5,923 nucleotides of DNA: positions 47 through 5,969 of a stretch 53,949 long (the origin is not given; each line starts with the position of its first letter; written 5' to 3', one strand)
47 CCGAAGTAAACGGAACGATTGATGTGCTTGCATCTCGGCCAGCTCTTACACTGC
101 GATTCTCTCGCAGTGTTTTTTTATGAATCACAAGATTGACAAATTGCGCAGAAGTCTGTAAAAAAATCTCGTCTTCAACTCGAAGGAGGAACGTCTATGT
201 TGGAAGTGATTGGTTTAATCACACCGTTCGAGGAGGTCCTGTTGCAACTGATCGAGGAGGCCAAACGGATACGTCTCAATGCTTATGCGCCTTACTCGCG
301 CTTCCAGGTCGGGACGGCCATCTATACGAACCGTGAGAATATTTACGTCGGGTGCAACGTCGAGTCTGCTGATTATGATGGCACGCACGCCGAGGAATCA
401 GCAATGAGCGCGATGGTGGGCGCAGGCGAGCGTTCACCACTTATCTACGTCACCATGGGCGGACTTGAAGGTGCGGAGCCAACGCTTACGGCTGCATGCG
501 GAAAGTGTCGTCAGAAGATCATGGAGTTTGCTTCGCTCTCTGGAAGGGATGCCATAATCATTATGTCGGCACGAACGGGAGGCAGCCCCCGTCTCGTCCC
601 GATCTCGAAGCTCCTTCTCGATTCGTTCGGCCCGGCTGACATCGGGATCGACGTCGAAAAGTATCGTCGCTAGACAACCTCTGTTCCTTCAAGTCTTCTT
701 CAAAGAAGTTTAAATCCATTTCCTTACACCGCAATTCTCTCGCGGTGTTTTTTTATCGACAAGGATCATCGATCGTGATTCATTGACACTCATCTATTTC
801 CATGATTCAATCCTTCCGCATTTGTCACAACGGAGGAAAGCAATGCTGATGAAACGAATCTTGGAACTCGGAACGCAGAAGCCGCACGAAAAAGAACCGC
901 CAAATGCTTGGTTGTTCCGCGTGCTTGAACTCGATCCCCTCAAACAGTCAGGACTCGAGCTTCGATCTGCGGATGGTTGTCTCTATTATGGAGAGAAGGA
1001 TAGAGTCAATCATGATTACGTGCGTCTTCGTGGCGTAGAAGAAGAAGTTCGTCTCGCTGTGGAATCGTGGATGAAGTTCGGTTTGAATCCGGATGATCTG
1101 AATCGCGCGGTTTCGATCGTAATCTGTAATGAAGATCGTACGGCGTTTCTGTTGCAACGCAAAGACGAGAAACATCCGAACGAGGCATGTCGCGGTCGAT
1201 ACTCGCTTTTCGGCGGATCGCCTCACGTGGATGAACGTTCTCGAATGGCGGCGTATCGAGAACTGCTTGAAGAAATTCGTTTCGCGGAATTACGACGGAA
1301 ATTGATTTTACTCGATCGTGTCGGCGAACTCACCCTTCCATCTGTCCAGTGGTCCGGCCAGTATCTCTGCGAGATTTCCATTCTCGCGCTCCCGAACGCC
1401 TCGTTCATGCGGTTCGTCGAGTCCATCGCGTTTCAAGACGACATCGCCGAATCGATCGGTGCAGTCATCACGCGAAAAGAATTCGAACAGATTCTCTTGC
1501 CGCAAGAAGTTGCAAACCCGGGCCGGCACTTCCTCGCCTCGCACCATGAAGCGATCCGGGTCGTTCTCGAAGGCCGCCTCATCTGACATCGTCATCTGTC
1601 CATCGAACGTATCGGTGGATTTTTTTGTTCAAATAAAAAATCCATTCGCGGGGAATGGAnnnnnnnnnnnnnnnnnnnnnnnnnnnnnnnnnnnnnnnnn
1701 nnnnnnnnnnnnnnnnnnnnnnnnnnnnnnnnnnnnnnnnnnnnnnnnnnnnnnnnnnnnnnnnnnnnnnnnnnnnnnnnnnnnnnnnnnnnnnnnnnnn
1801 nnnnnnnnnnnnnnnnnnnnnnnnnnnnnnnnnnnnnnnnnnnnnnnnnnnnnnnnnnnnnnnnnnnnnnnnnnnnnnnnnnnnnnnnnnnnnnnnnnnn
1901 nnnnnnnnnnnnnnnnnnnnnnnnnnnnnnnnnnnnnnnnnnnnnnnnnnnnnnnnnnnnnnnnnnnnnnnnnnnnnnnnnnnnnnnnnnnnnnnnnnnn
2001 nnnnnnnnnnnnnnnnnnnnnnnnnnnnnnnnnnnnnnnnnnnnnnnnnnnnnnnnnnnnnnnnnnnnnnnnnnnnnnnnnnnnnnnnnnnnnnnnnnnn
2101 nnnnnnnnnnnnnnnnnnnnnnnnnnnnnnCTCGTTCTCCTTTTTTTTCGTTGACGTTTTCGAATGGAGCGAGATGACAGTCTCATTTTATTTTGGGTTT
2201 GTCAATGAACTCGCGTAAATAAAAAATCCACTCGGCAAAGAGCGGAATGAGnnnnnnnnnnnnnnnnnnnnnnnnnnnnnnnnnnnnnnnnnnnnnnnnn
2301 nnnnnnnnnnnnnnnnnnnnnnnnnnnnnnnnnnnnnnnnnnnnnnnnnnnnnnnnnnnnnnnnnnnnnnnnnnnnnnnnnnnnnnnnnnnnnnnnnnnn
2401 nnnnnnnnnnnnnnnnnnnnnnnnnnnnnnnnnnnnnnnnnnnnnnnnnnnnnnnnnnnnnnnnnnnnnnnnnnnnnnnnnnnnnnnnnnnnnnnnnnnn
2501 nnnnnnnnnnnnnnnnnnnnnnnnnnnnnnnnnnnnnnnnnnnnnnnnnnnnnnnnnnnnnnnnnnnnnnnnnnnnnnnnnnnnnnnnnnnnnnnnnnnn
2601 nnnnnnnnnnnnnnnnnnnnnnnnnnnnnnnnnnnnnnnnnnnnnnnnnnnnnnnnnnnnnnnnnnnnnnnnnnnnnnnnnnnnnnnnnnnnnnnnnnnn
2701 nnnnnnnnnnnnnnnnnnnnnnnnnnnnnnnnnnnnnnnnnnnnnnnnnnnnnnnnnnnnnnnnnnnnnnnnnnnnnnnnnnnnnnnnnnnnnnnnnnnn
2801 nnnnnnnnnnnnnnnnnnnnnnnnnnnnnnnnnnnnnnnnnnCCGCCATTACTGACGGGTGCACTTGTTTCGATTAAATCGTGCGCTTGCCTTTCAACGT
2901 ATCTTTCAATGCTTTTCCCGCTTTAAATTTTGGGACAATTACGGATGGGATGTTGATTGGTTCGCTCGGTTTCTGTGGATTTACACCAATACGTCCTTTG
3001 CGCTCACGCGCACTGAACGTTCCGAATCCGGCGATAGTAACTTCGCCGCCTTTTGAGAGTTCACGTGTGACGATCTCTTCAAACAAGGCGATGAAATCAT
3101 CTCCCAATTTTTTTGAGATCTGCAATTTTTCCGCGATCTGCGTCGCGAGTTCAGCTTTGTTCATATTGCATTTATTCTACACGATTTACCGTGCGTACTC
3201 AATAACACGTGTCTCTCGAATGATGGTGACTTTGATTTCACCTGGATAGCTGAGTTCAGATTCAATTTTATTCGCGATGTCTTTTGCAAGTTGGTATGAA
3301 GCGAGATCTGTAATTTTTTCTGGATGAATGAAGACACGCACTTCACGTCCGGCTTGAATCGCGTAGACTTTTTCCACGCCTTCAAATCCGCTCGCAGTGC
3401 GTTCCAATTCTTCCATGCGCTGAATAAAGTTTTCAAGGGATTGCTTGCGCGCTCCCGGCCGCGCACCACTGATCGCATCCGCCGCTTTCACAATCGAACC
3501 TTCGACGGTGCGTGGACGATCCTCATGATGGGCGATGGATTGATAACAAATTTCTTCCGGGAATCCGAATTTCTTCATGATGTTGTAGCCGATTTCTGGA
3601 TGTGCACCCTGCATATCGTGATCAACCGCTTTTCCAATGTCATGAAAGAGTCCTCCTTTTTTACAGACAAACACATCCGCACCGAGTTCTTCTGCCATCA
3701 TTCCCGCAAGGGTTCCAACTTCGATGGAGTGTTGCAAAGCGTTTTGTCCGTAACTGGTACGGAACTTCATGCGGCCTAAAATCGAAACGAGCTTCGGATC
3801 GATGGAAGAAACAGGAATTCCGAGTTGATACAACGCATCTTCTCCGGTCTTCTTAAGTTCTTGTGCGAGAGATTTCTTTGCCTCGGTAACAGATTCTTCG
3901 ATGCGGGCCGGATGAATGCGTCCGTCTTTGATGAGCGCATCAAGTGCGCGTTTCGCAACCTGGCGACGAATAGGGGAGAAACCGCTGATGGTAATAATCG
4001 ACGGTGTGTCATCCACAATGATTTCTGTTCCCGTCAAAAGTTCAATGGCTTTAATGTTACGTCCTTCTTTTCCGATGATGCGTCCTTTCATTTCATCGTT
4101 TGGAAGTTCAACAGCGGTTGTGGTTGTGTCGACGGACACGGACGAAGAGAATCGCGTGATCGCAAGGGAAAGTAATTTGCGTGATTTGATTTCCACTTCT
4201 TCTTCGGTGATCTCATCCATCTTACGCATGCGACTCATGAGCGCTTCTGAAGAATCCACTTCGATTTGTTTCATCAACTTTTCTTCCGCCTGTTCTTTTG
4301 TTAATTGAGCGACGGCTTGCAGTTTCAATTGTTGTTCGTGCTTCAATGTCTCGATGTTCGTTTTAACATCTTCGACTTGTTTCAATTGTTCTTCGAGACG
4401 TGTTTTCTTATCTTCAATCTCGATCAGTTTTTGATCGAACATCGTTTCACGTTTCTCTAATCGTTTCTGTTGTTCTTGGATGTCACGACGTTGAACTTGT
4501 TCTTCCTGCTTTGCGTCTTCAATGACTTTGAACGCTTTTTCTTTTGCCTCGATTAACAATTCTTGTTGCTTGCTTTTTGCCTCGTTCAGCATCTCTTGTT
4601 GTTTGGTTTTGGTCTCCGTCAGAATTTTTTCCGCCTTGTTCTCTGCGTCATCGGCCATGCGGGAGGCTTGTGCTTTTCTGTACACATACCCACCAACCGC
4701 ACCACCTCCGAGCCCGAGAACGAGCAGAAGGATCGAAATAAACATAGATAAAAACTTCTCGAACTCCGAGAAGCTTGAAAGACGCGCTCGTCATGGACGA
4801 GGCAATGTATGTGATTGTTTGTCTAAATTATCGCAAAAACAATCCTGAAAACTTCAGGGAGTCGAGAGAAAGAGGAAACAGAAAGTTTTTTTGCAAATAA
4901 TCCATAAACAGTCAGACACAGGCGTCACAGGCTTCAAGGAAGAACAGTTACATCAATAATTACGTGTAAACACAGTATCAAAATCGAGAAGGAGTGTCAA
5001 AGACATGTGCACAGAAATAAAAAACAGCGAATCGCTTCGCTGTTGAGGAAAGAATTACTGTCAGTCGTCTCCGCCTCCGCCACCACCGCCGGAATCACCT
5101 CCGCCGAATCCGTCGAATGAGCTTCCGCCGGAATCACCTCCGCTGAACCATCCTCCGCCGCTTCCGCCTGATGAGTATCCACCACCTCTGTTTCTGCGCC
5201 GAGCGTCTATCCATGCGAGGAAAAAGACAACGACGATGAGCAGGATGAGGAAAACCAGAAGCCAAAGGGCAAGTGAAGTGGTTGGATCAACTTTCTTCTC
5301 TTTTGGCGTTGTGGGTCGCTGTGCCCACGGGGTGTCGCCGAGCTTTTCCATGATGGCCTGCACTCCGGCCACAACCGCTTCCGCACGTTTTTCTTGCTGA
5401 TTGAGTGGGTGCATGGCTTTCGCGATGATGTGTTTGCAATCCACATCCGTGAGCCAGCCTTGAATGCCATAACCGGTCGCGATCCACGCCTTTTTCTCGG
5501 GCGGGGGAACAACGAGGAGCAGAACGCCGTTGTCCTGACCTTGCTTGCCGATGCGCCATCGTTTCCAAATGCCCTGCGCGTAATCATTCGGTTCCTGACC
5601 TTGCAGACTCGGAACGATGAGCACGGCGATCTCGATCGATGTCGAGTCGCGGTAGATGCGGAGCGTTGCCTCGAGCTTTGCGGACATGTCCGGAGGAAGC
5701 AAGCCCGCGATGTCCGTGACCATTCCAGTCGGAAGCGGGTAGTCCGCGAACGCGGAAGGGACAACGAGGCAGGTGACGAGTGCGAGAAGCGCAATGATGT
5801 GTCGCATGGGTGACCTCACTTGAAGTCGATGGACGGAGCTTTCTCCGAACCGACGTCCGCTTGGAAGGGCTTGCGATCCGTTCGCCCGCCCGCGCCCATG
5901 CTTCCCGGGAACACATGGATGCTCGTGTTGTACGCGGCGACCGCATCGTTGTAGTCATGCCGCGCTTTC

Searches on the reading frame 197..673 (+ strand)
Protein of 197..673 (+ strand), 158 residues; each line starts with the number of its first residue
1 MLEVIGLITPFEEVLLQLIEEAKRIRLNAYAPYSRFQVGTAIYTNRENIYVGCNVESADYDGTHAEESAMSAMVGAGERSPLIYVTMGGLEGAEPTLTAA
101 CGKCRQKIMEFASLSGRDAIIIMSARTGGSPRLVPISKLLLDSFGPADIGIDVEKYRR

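Call 57: search_protein_families(library=pfam, proteins=[window:197-673:+], max_evalue=0.001)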
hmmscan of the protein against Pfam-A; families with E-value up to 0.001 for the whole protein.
window:197-673:+ (158 aa): 2 families
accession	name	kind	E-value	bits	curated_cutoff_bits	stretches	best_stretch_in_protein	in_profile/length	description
PF00383.29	dCMP_cyt_deam_1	-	3.9e-12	46.4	25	1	17-111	6-93/102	Cytidine and deoxycytidylate deaminase zinc-binding region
PF08211.18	dCMP_cyt_deam_2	-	5.3e-07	30.3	25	1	18-78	44-105/130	Cytidine and deoxycytidylate deaminase zinc-binding region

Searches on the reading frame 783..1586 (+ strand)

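Call 57: search_protein_families(library=pfam, proteins=[window:783-1586:+], max_evalue=0.001)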
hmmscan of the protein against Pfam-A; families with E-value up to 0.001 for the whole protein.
window:783-1586:+ (267 aa): 1 family
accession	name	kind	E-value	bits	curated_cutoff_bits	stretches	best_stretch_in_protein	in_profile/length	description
PF00293.34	NUDIX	-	1.2e-08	35.5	21.1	1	107-167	3-58/134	NUDIX domain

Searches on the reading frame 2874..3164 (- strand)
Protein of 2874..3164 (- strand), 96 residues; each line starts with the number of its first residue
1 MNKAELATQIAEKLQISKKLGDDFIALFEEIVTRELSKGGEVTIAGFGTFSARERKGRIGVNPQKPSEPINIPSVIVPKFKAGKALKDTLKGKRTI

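Call 57: search_protein_families(library=pfam, proteins=[window:2874-3164:-], max_evalue=0.001)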
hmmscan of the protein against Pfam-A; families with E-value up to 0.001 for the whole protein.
window:2874-3164:- (96 aa): 1 family
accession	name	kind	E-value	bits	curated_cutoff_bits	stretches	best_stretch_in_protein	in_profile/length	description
PF00216.26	Bac_DNA_binding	-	8.6e-25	87.3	22.4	1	1-90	1-89/90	Bacterial DNA-binding protein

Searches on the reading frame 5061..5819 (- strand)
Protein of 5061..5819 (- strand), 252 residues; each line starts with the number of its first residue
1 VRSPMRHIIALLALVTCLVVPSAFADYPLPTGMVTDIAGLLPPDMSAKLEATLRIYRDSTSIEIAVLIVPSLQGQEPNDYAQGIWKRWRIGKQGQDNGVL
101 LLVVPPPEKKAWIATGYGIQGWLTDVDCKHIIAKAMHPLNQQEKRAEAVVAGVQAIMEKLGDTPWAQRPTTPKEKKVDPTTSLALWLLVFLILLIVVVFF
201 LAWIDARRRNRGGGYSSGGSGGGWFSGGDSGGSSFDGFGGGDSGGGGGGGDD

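Call 57: search_protein_families(library=pfam, proteins=[window:5061-5819:-], max_evalue=0.001)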
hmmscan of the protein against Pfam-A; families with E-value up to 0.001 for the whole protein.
window:5061-5819:- (252 aa): 2 families
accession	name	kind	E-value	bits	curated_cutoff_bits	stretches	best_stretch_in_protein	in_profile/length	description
PF04536.20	TPM_phosphatase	-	1.8e-31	109.2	22.1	1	34-158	1-124/125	TPM domain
PF25184.1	YxzE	-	8.6e-06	27.1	40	1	188-251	7-65/65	YxzE-like putative bacteriocin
